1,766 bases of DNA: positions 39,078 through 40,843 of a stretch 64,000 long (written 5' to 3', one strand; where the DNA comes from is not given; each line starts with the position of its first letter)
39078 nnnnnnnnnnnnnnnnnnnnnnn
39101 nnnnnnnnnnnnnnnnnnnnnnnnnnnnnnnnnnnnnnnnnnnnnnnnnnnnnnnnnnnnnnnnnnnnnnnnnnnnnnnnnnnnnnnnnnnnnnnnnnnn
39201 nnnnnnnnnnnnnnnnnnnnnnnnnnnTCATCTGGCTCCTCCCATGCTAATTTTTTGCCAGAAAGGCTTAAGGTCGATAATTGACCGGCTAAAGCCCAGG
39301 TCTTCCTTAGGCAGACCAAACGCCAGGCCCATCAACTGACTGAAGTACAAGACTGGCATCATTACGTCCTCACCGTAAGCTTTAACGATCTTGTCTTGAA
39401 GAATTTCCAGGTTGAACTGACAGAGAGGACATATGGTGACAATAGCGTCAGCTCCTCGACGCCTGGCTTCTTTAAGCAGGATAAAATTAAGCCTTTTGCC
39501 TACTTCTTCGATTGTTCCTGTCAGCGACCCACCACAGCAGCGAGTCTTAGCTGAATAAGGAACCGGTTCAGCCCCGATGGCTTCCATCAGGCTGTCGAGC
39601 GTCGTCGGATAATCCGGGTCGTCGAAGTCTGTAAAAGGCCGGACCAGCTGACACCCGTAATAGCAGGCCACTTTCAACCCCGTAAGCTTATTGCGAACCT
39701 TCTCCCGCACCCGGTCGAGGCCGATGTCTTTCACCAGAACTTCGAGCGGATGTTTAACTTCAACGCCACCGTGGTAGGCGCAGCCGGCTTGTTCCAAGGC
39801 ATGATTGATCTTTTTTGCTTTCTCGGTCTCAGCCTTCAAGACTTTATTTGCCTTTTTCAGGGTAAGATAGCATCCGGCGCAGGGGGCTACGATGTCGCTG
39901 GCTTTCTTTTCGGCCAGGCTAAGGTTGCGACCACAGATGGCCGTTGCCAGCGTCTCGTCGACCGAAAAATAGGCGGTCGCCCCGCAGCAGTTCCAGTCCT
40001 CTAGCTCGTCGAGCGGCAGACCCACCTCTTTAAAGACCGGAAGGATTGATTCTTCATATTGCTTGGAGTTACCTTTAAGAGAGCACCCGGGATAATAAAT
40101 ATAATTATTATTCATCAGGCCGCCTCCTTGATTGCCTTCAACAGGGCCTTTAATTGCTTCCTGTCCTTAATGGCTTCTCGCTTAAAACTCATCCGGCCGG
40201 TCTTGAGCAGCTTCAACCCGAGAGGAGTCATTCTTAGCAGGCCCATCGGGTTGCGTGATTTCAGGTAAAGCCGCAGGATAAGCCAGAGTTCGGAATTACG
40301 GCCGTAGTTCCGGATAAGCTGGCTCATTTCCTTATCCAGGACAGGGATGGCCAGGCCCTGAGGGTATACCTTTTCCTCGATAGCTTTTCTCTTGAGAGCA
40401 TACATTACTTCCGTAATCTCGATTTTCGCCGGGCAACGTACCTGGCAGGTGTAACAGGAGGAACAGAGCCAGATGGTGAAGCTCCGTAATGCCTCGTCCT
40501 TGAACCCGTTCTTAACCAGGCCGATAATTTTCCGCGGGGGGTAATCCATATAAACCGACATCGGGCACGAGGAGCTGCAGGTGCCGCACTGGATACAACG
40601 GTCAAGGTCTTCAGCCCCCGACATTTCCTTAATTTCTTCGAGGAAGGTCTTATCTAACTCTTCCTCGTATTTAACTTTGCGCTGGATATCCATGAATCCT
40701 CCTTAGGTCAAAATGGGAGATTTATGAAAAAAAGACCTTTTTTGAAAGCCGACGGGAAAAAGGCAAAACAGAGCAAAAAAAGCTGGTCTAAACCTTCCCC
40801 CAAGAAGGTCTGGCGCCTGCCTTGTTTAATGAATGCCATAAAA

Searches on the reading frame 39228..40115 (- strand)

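Call 5: search_protein_families(library=pfam, proteins=[window:39228-40115:-], max_evalue=0.01)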
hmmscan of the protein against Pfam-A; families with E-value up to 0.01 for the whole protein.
window:39228-40115:- (295 aa): 1 family
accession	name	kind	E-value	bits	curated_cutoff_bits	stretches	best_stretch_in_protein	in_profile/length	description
PF02754.22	CCG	-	1.3e-29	102.6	20.6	2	6-87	2-85/85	Cysteine-rich domain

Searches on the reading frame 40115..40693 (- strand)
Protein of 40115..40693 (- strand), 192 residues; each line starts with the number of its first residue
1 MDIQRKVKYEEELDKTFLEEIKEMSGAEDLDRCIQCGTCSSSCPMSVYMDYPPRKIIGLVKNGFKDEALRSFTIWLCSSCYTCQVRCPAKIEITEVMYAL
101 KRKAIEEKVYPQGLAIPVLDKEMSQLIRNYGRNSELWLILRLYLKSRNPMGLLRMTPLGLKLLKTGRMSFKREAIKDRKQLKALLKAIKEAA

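Call 5: search_protein_families(library=pfam, proteins=[window:40115-40693:-], max_evalue=0.01)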
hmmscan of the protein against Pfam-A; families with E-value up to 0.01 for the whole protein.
window:40115-40693:- (192 aa): 16 families
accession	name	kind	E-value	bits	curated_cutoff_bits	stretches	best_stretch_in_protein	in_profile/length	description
PF13183.11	Fer4_8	-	1.4e-12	48.3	27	1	30-91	2-68/68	4Fe-4S dicluster domain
PF13534.11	Fer4_17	-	6.5e-12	46.3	22.2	2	32-91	1-60/61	4Fe-4S dicluster domain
PF13187.11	Fer4_9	-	3.5e-09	37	27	1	32-90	1-50/52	4Fe-4S dicluster domain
PF13237.11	Fer4_10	-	5.4e-07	29.9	25.5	1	29-88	5-53/53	4Fe-4S dicluster domain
PF12797.12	Fer4_2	-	5.4e-06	26.5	24.5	1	29-44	6-21/22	4Fe-4S binding domain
PF12838.12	Fer4_7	-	6.1e-06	27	27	1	32-91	1-52/52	4Fe-4S dicluster domain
PF00037.32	Fer4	-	2.2e-05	24.5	21.1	1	29-45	4-20/24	4Fe-4S binding domain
PF12837.12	Fer4_6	-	0.00017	21.8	25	1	29-47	5-23/24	4Fe-4S binding domain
PF12800.12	Fer4_4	-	0.00021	21.8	24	1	31-45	2-16/17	4Fe-4S binding domain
PF14691.11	Fer4_20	-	0.00021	21.5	25.8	0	20-49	11-42/113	Dihydroprymidine dehydrogenase domain II, 4Fe-4S cluster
PF17179.9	Fer4_22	-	0.001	20.3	27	0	12-45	60-93/95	4Fe-4S dicluster domain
PF13746.11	Fer4_18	-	0.0011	19.6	27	0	10-47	38-75/114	4Fe-4S dicluster domain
PF13484.11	Fer4_16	-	0.0012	20.1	30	0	32-89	1-65/66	4Fe-4S double cluster binding domain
PF13459.11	Fer4_15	-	0.0079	17.3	22.4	0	29-45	4-20/66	4Fe-4S single cluster domain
PF12798.12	Fer4_3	-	0.0086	17.3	27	0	33-45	1-13/15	4Fe-4S binding domain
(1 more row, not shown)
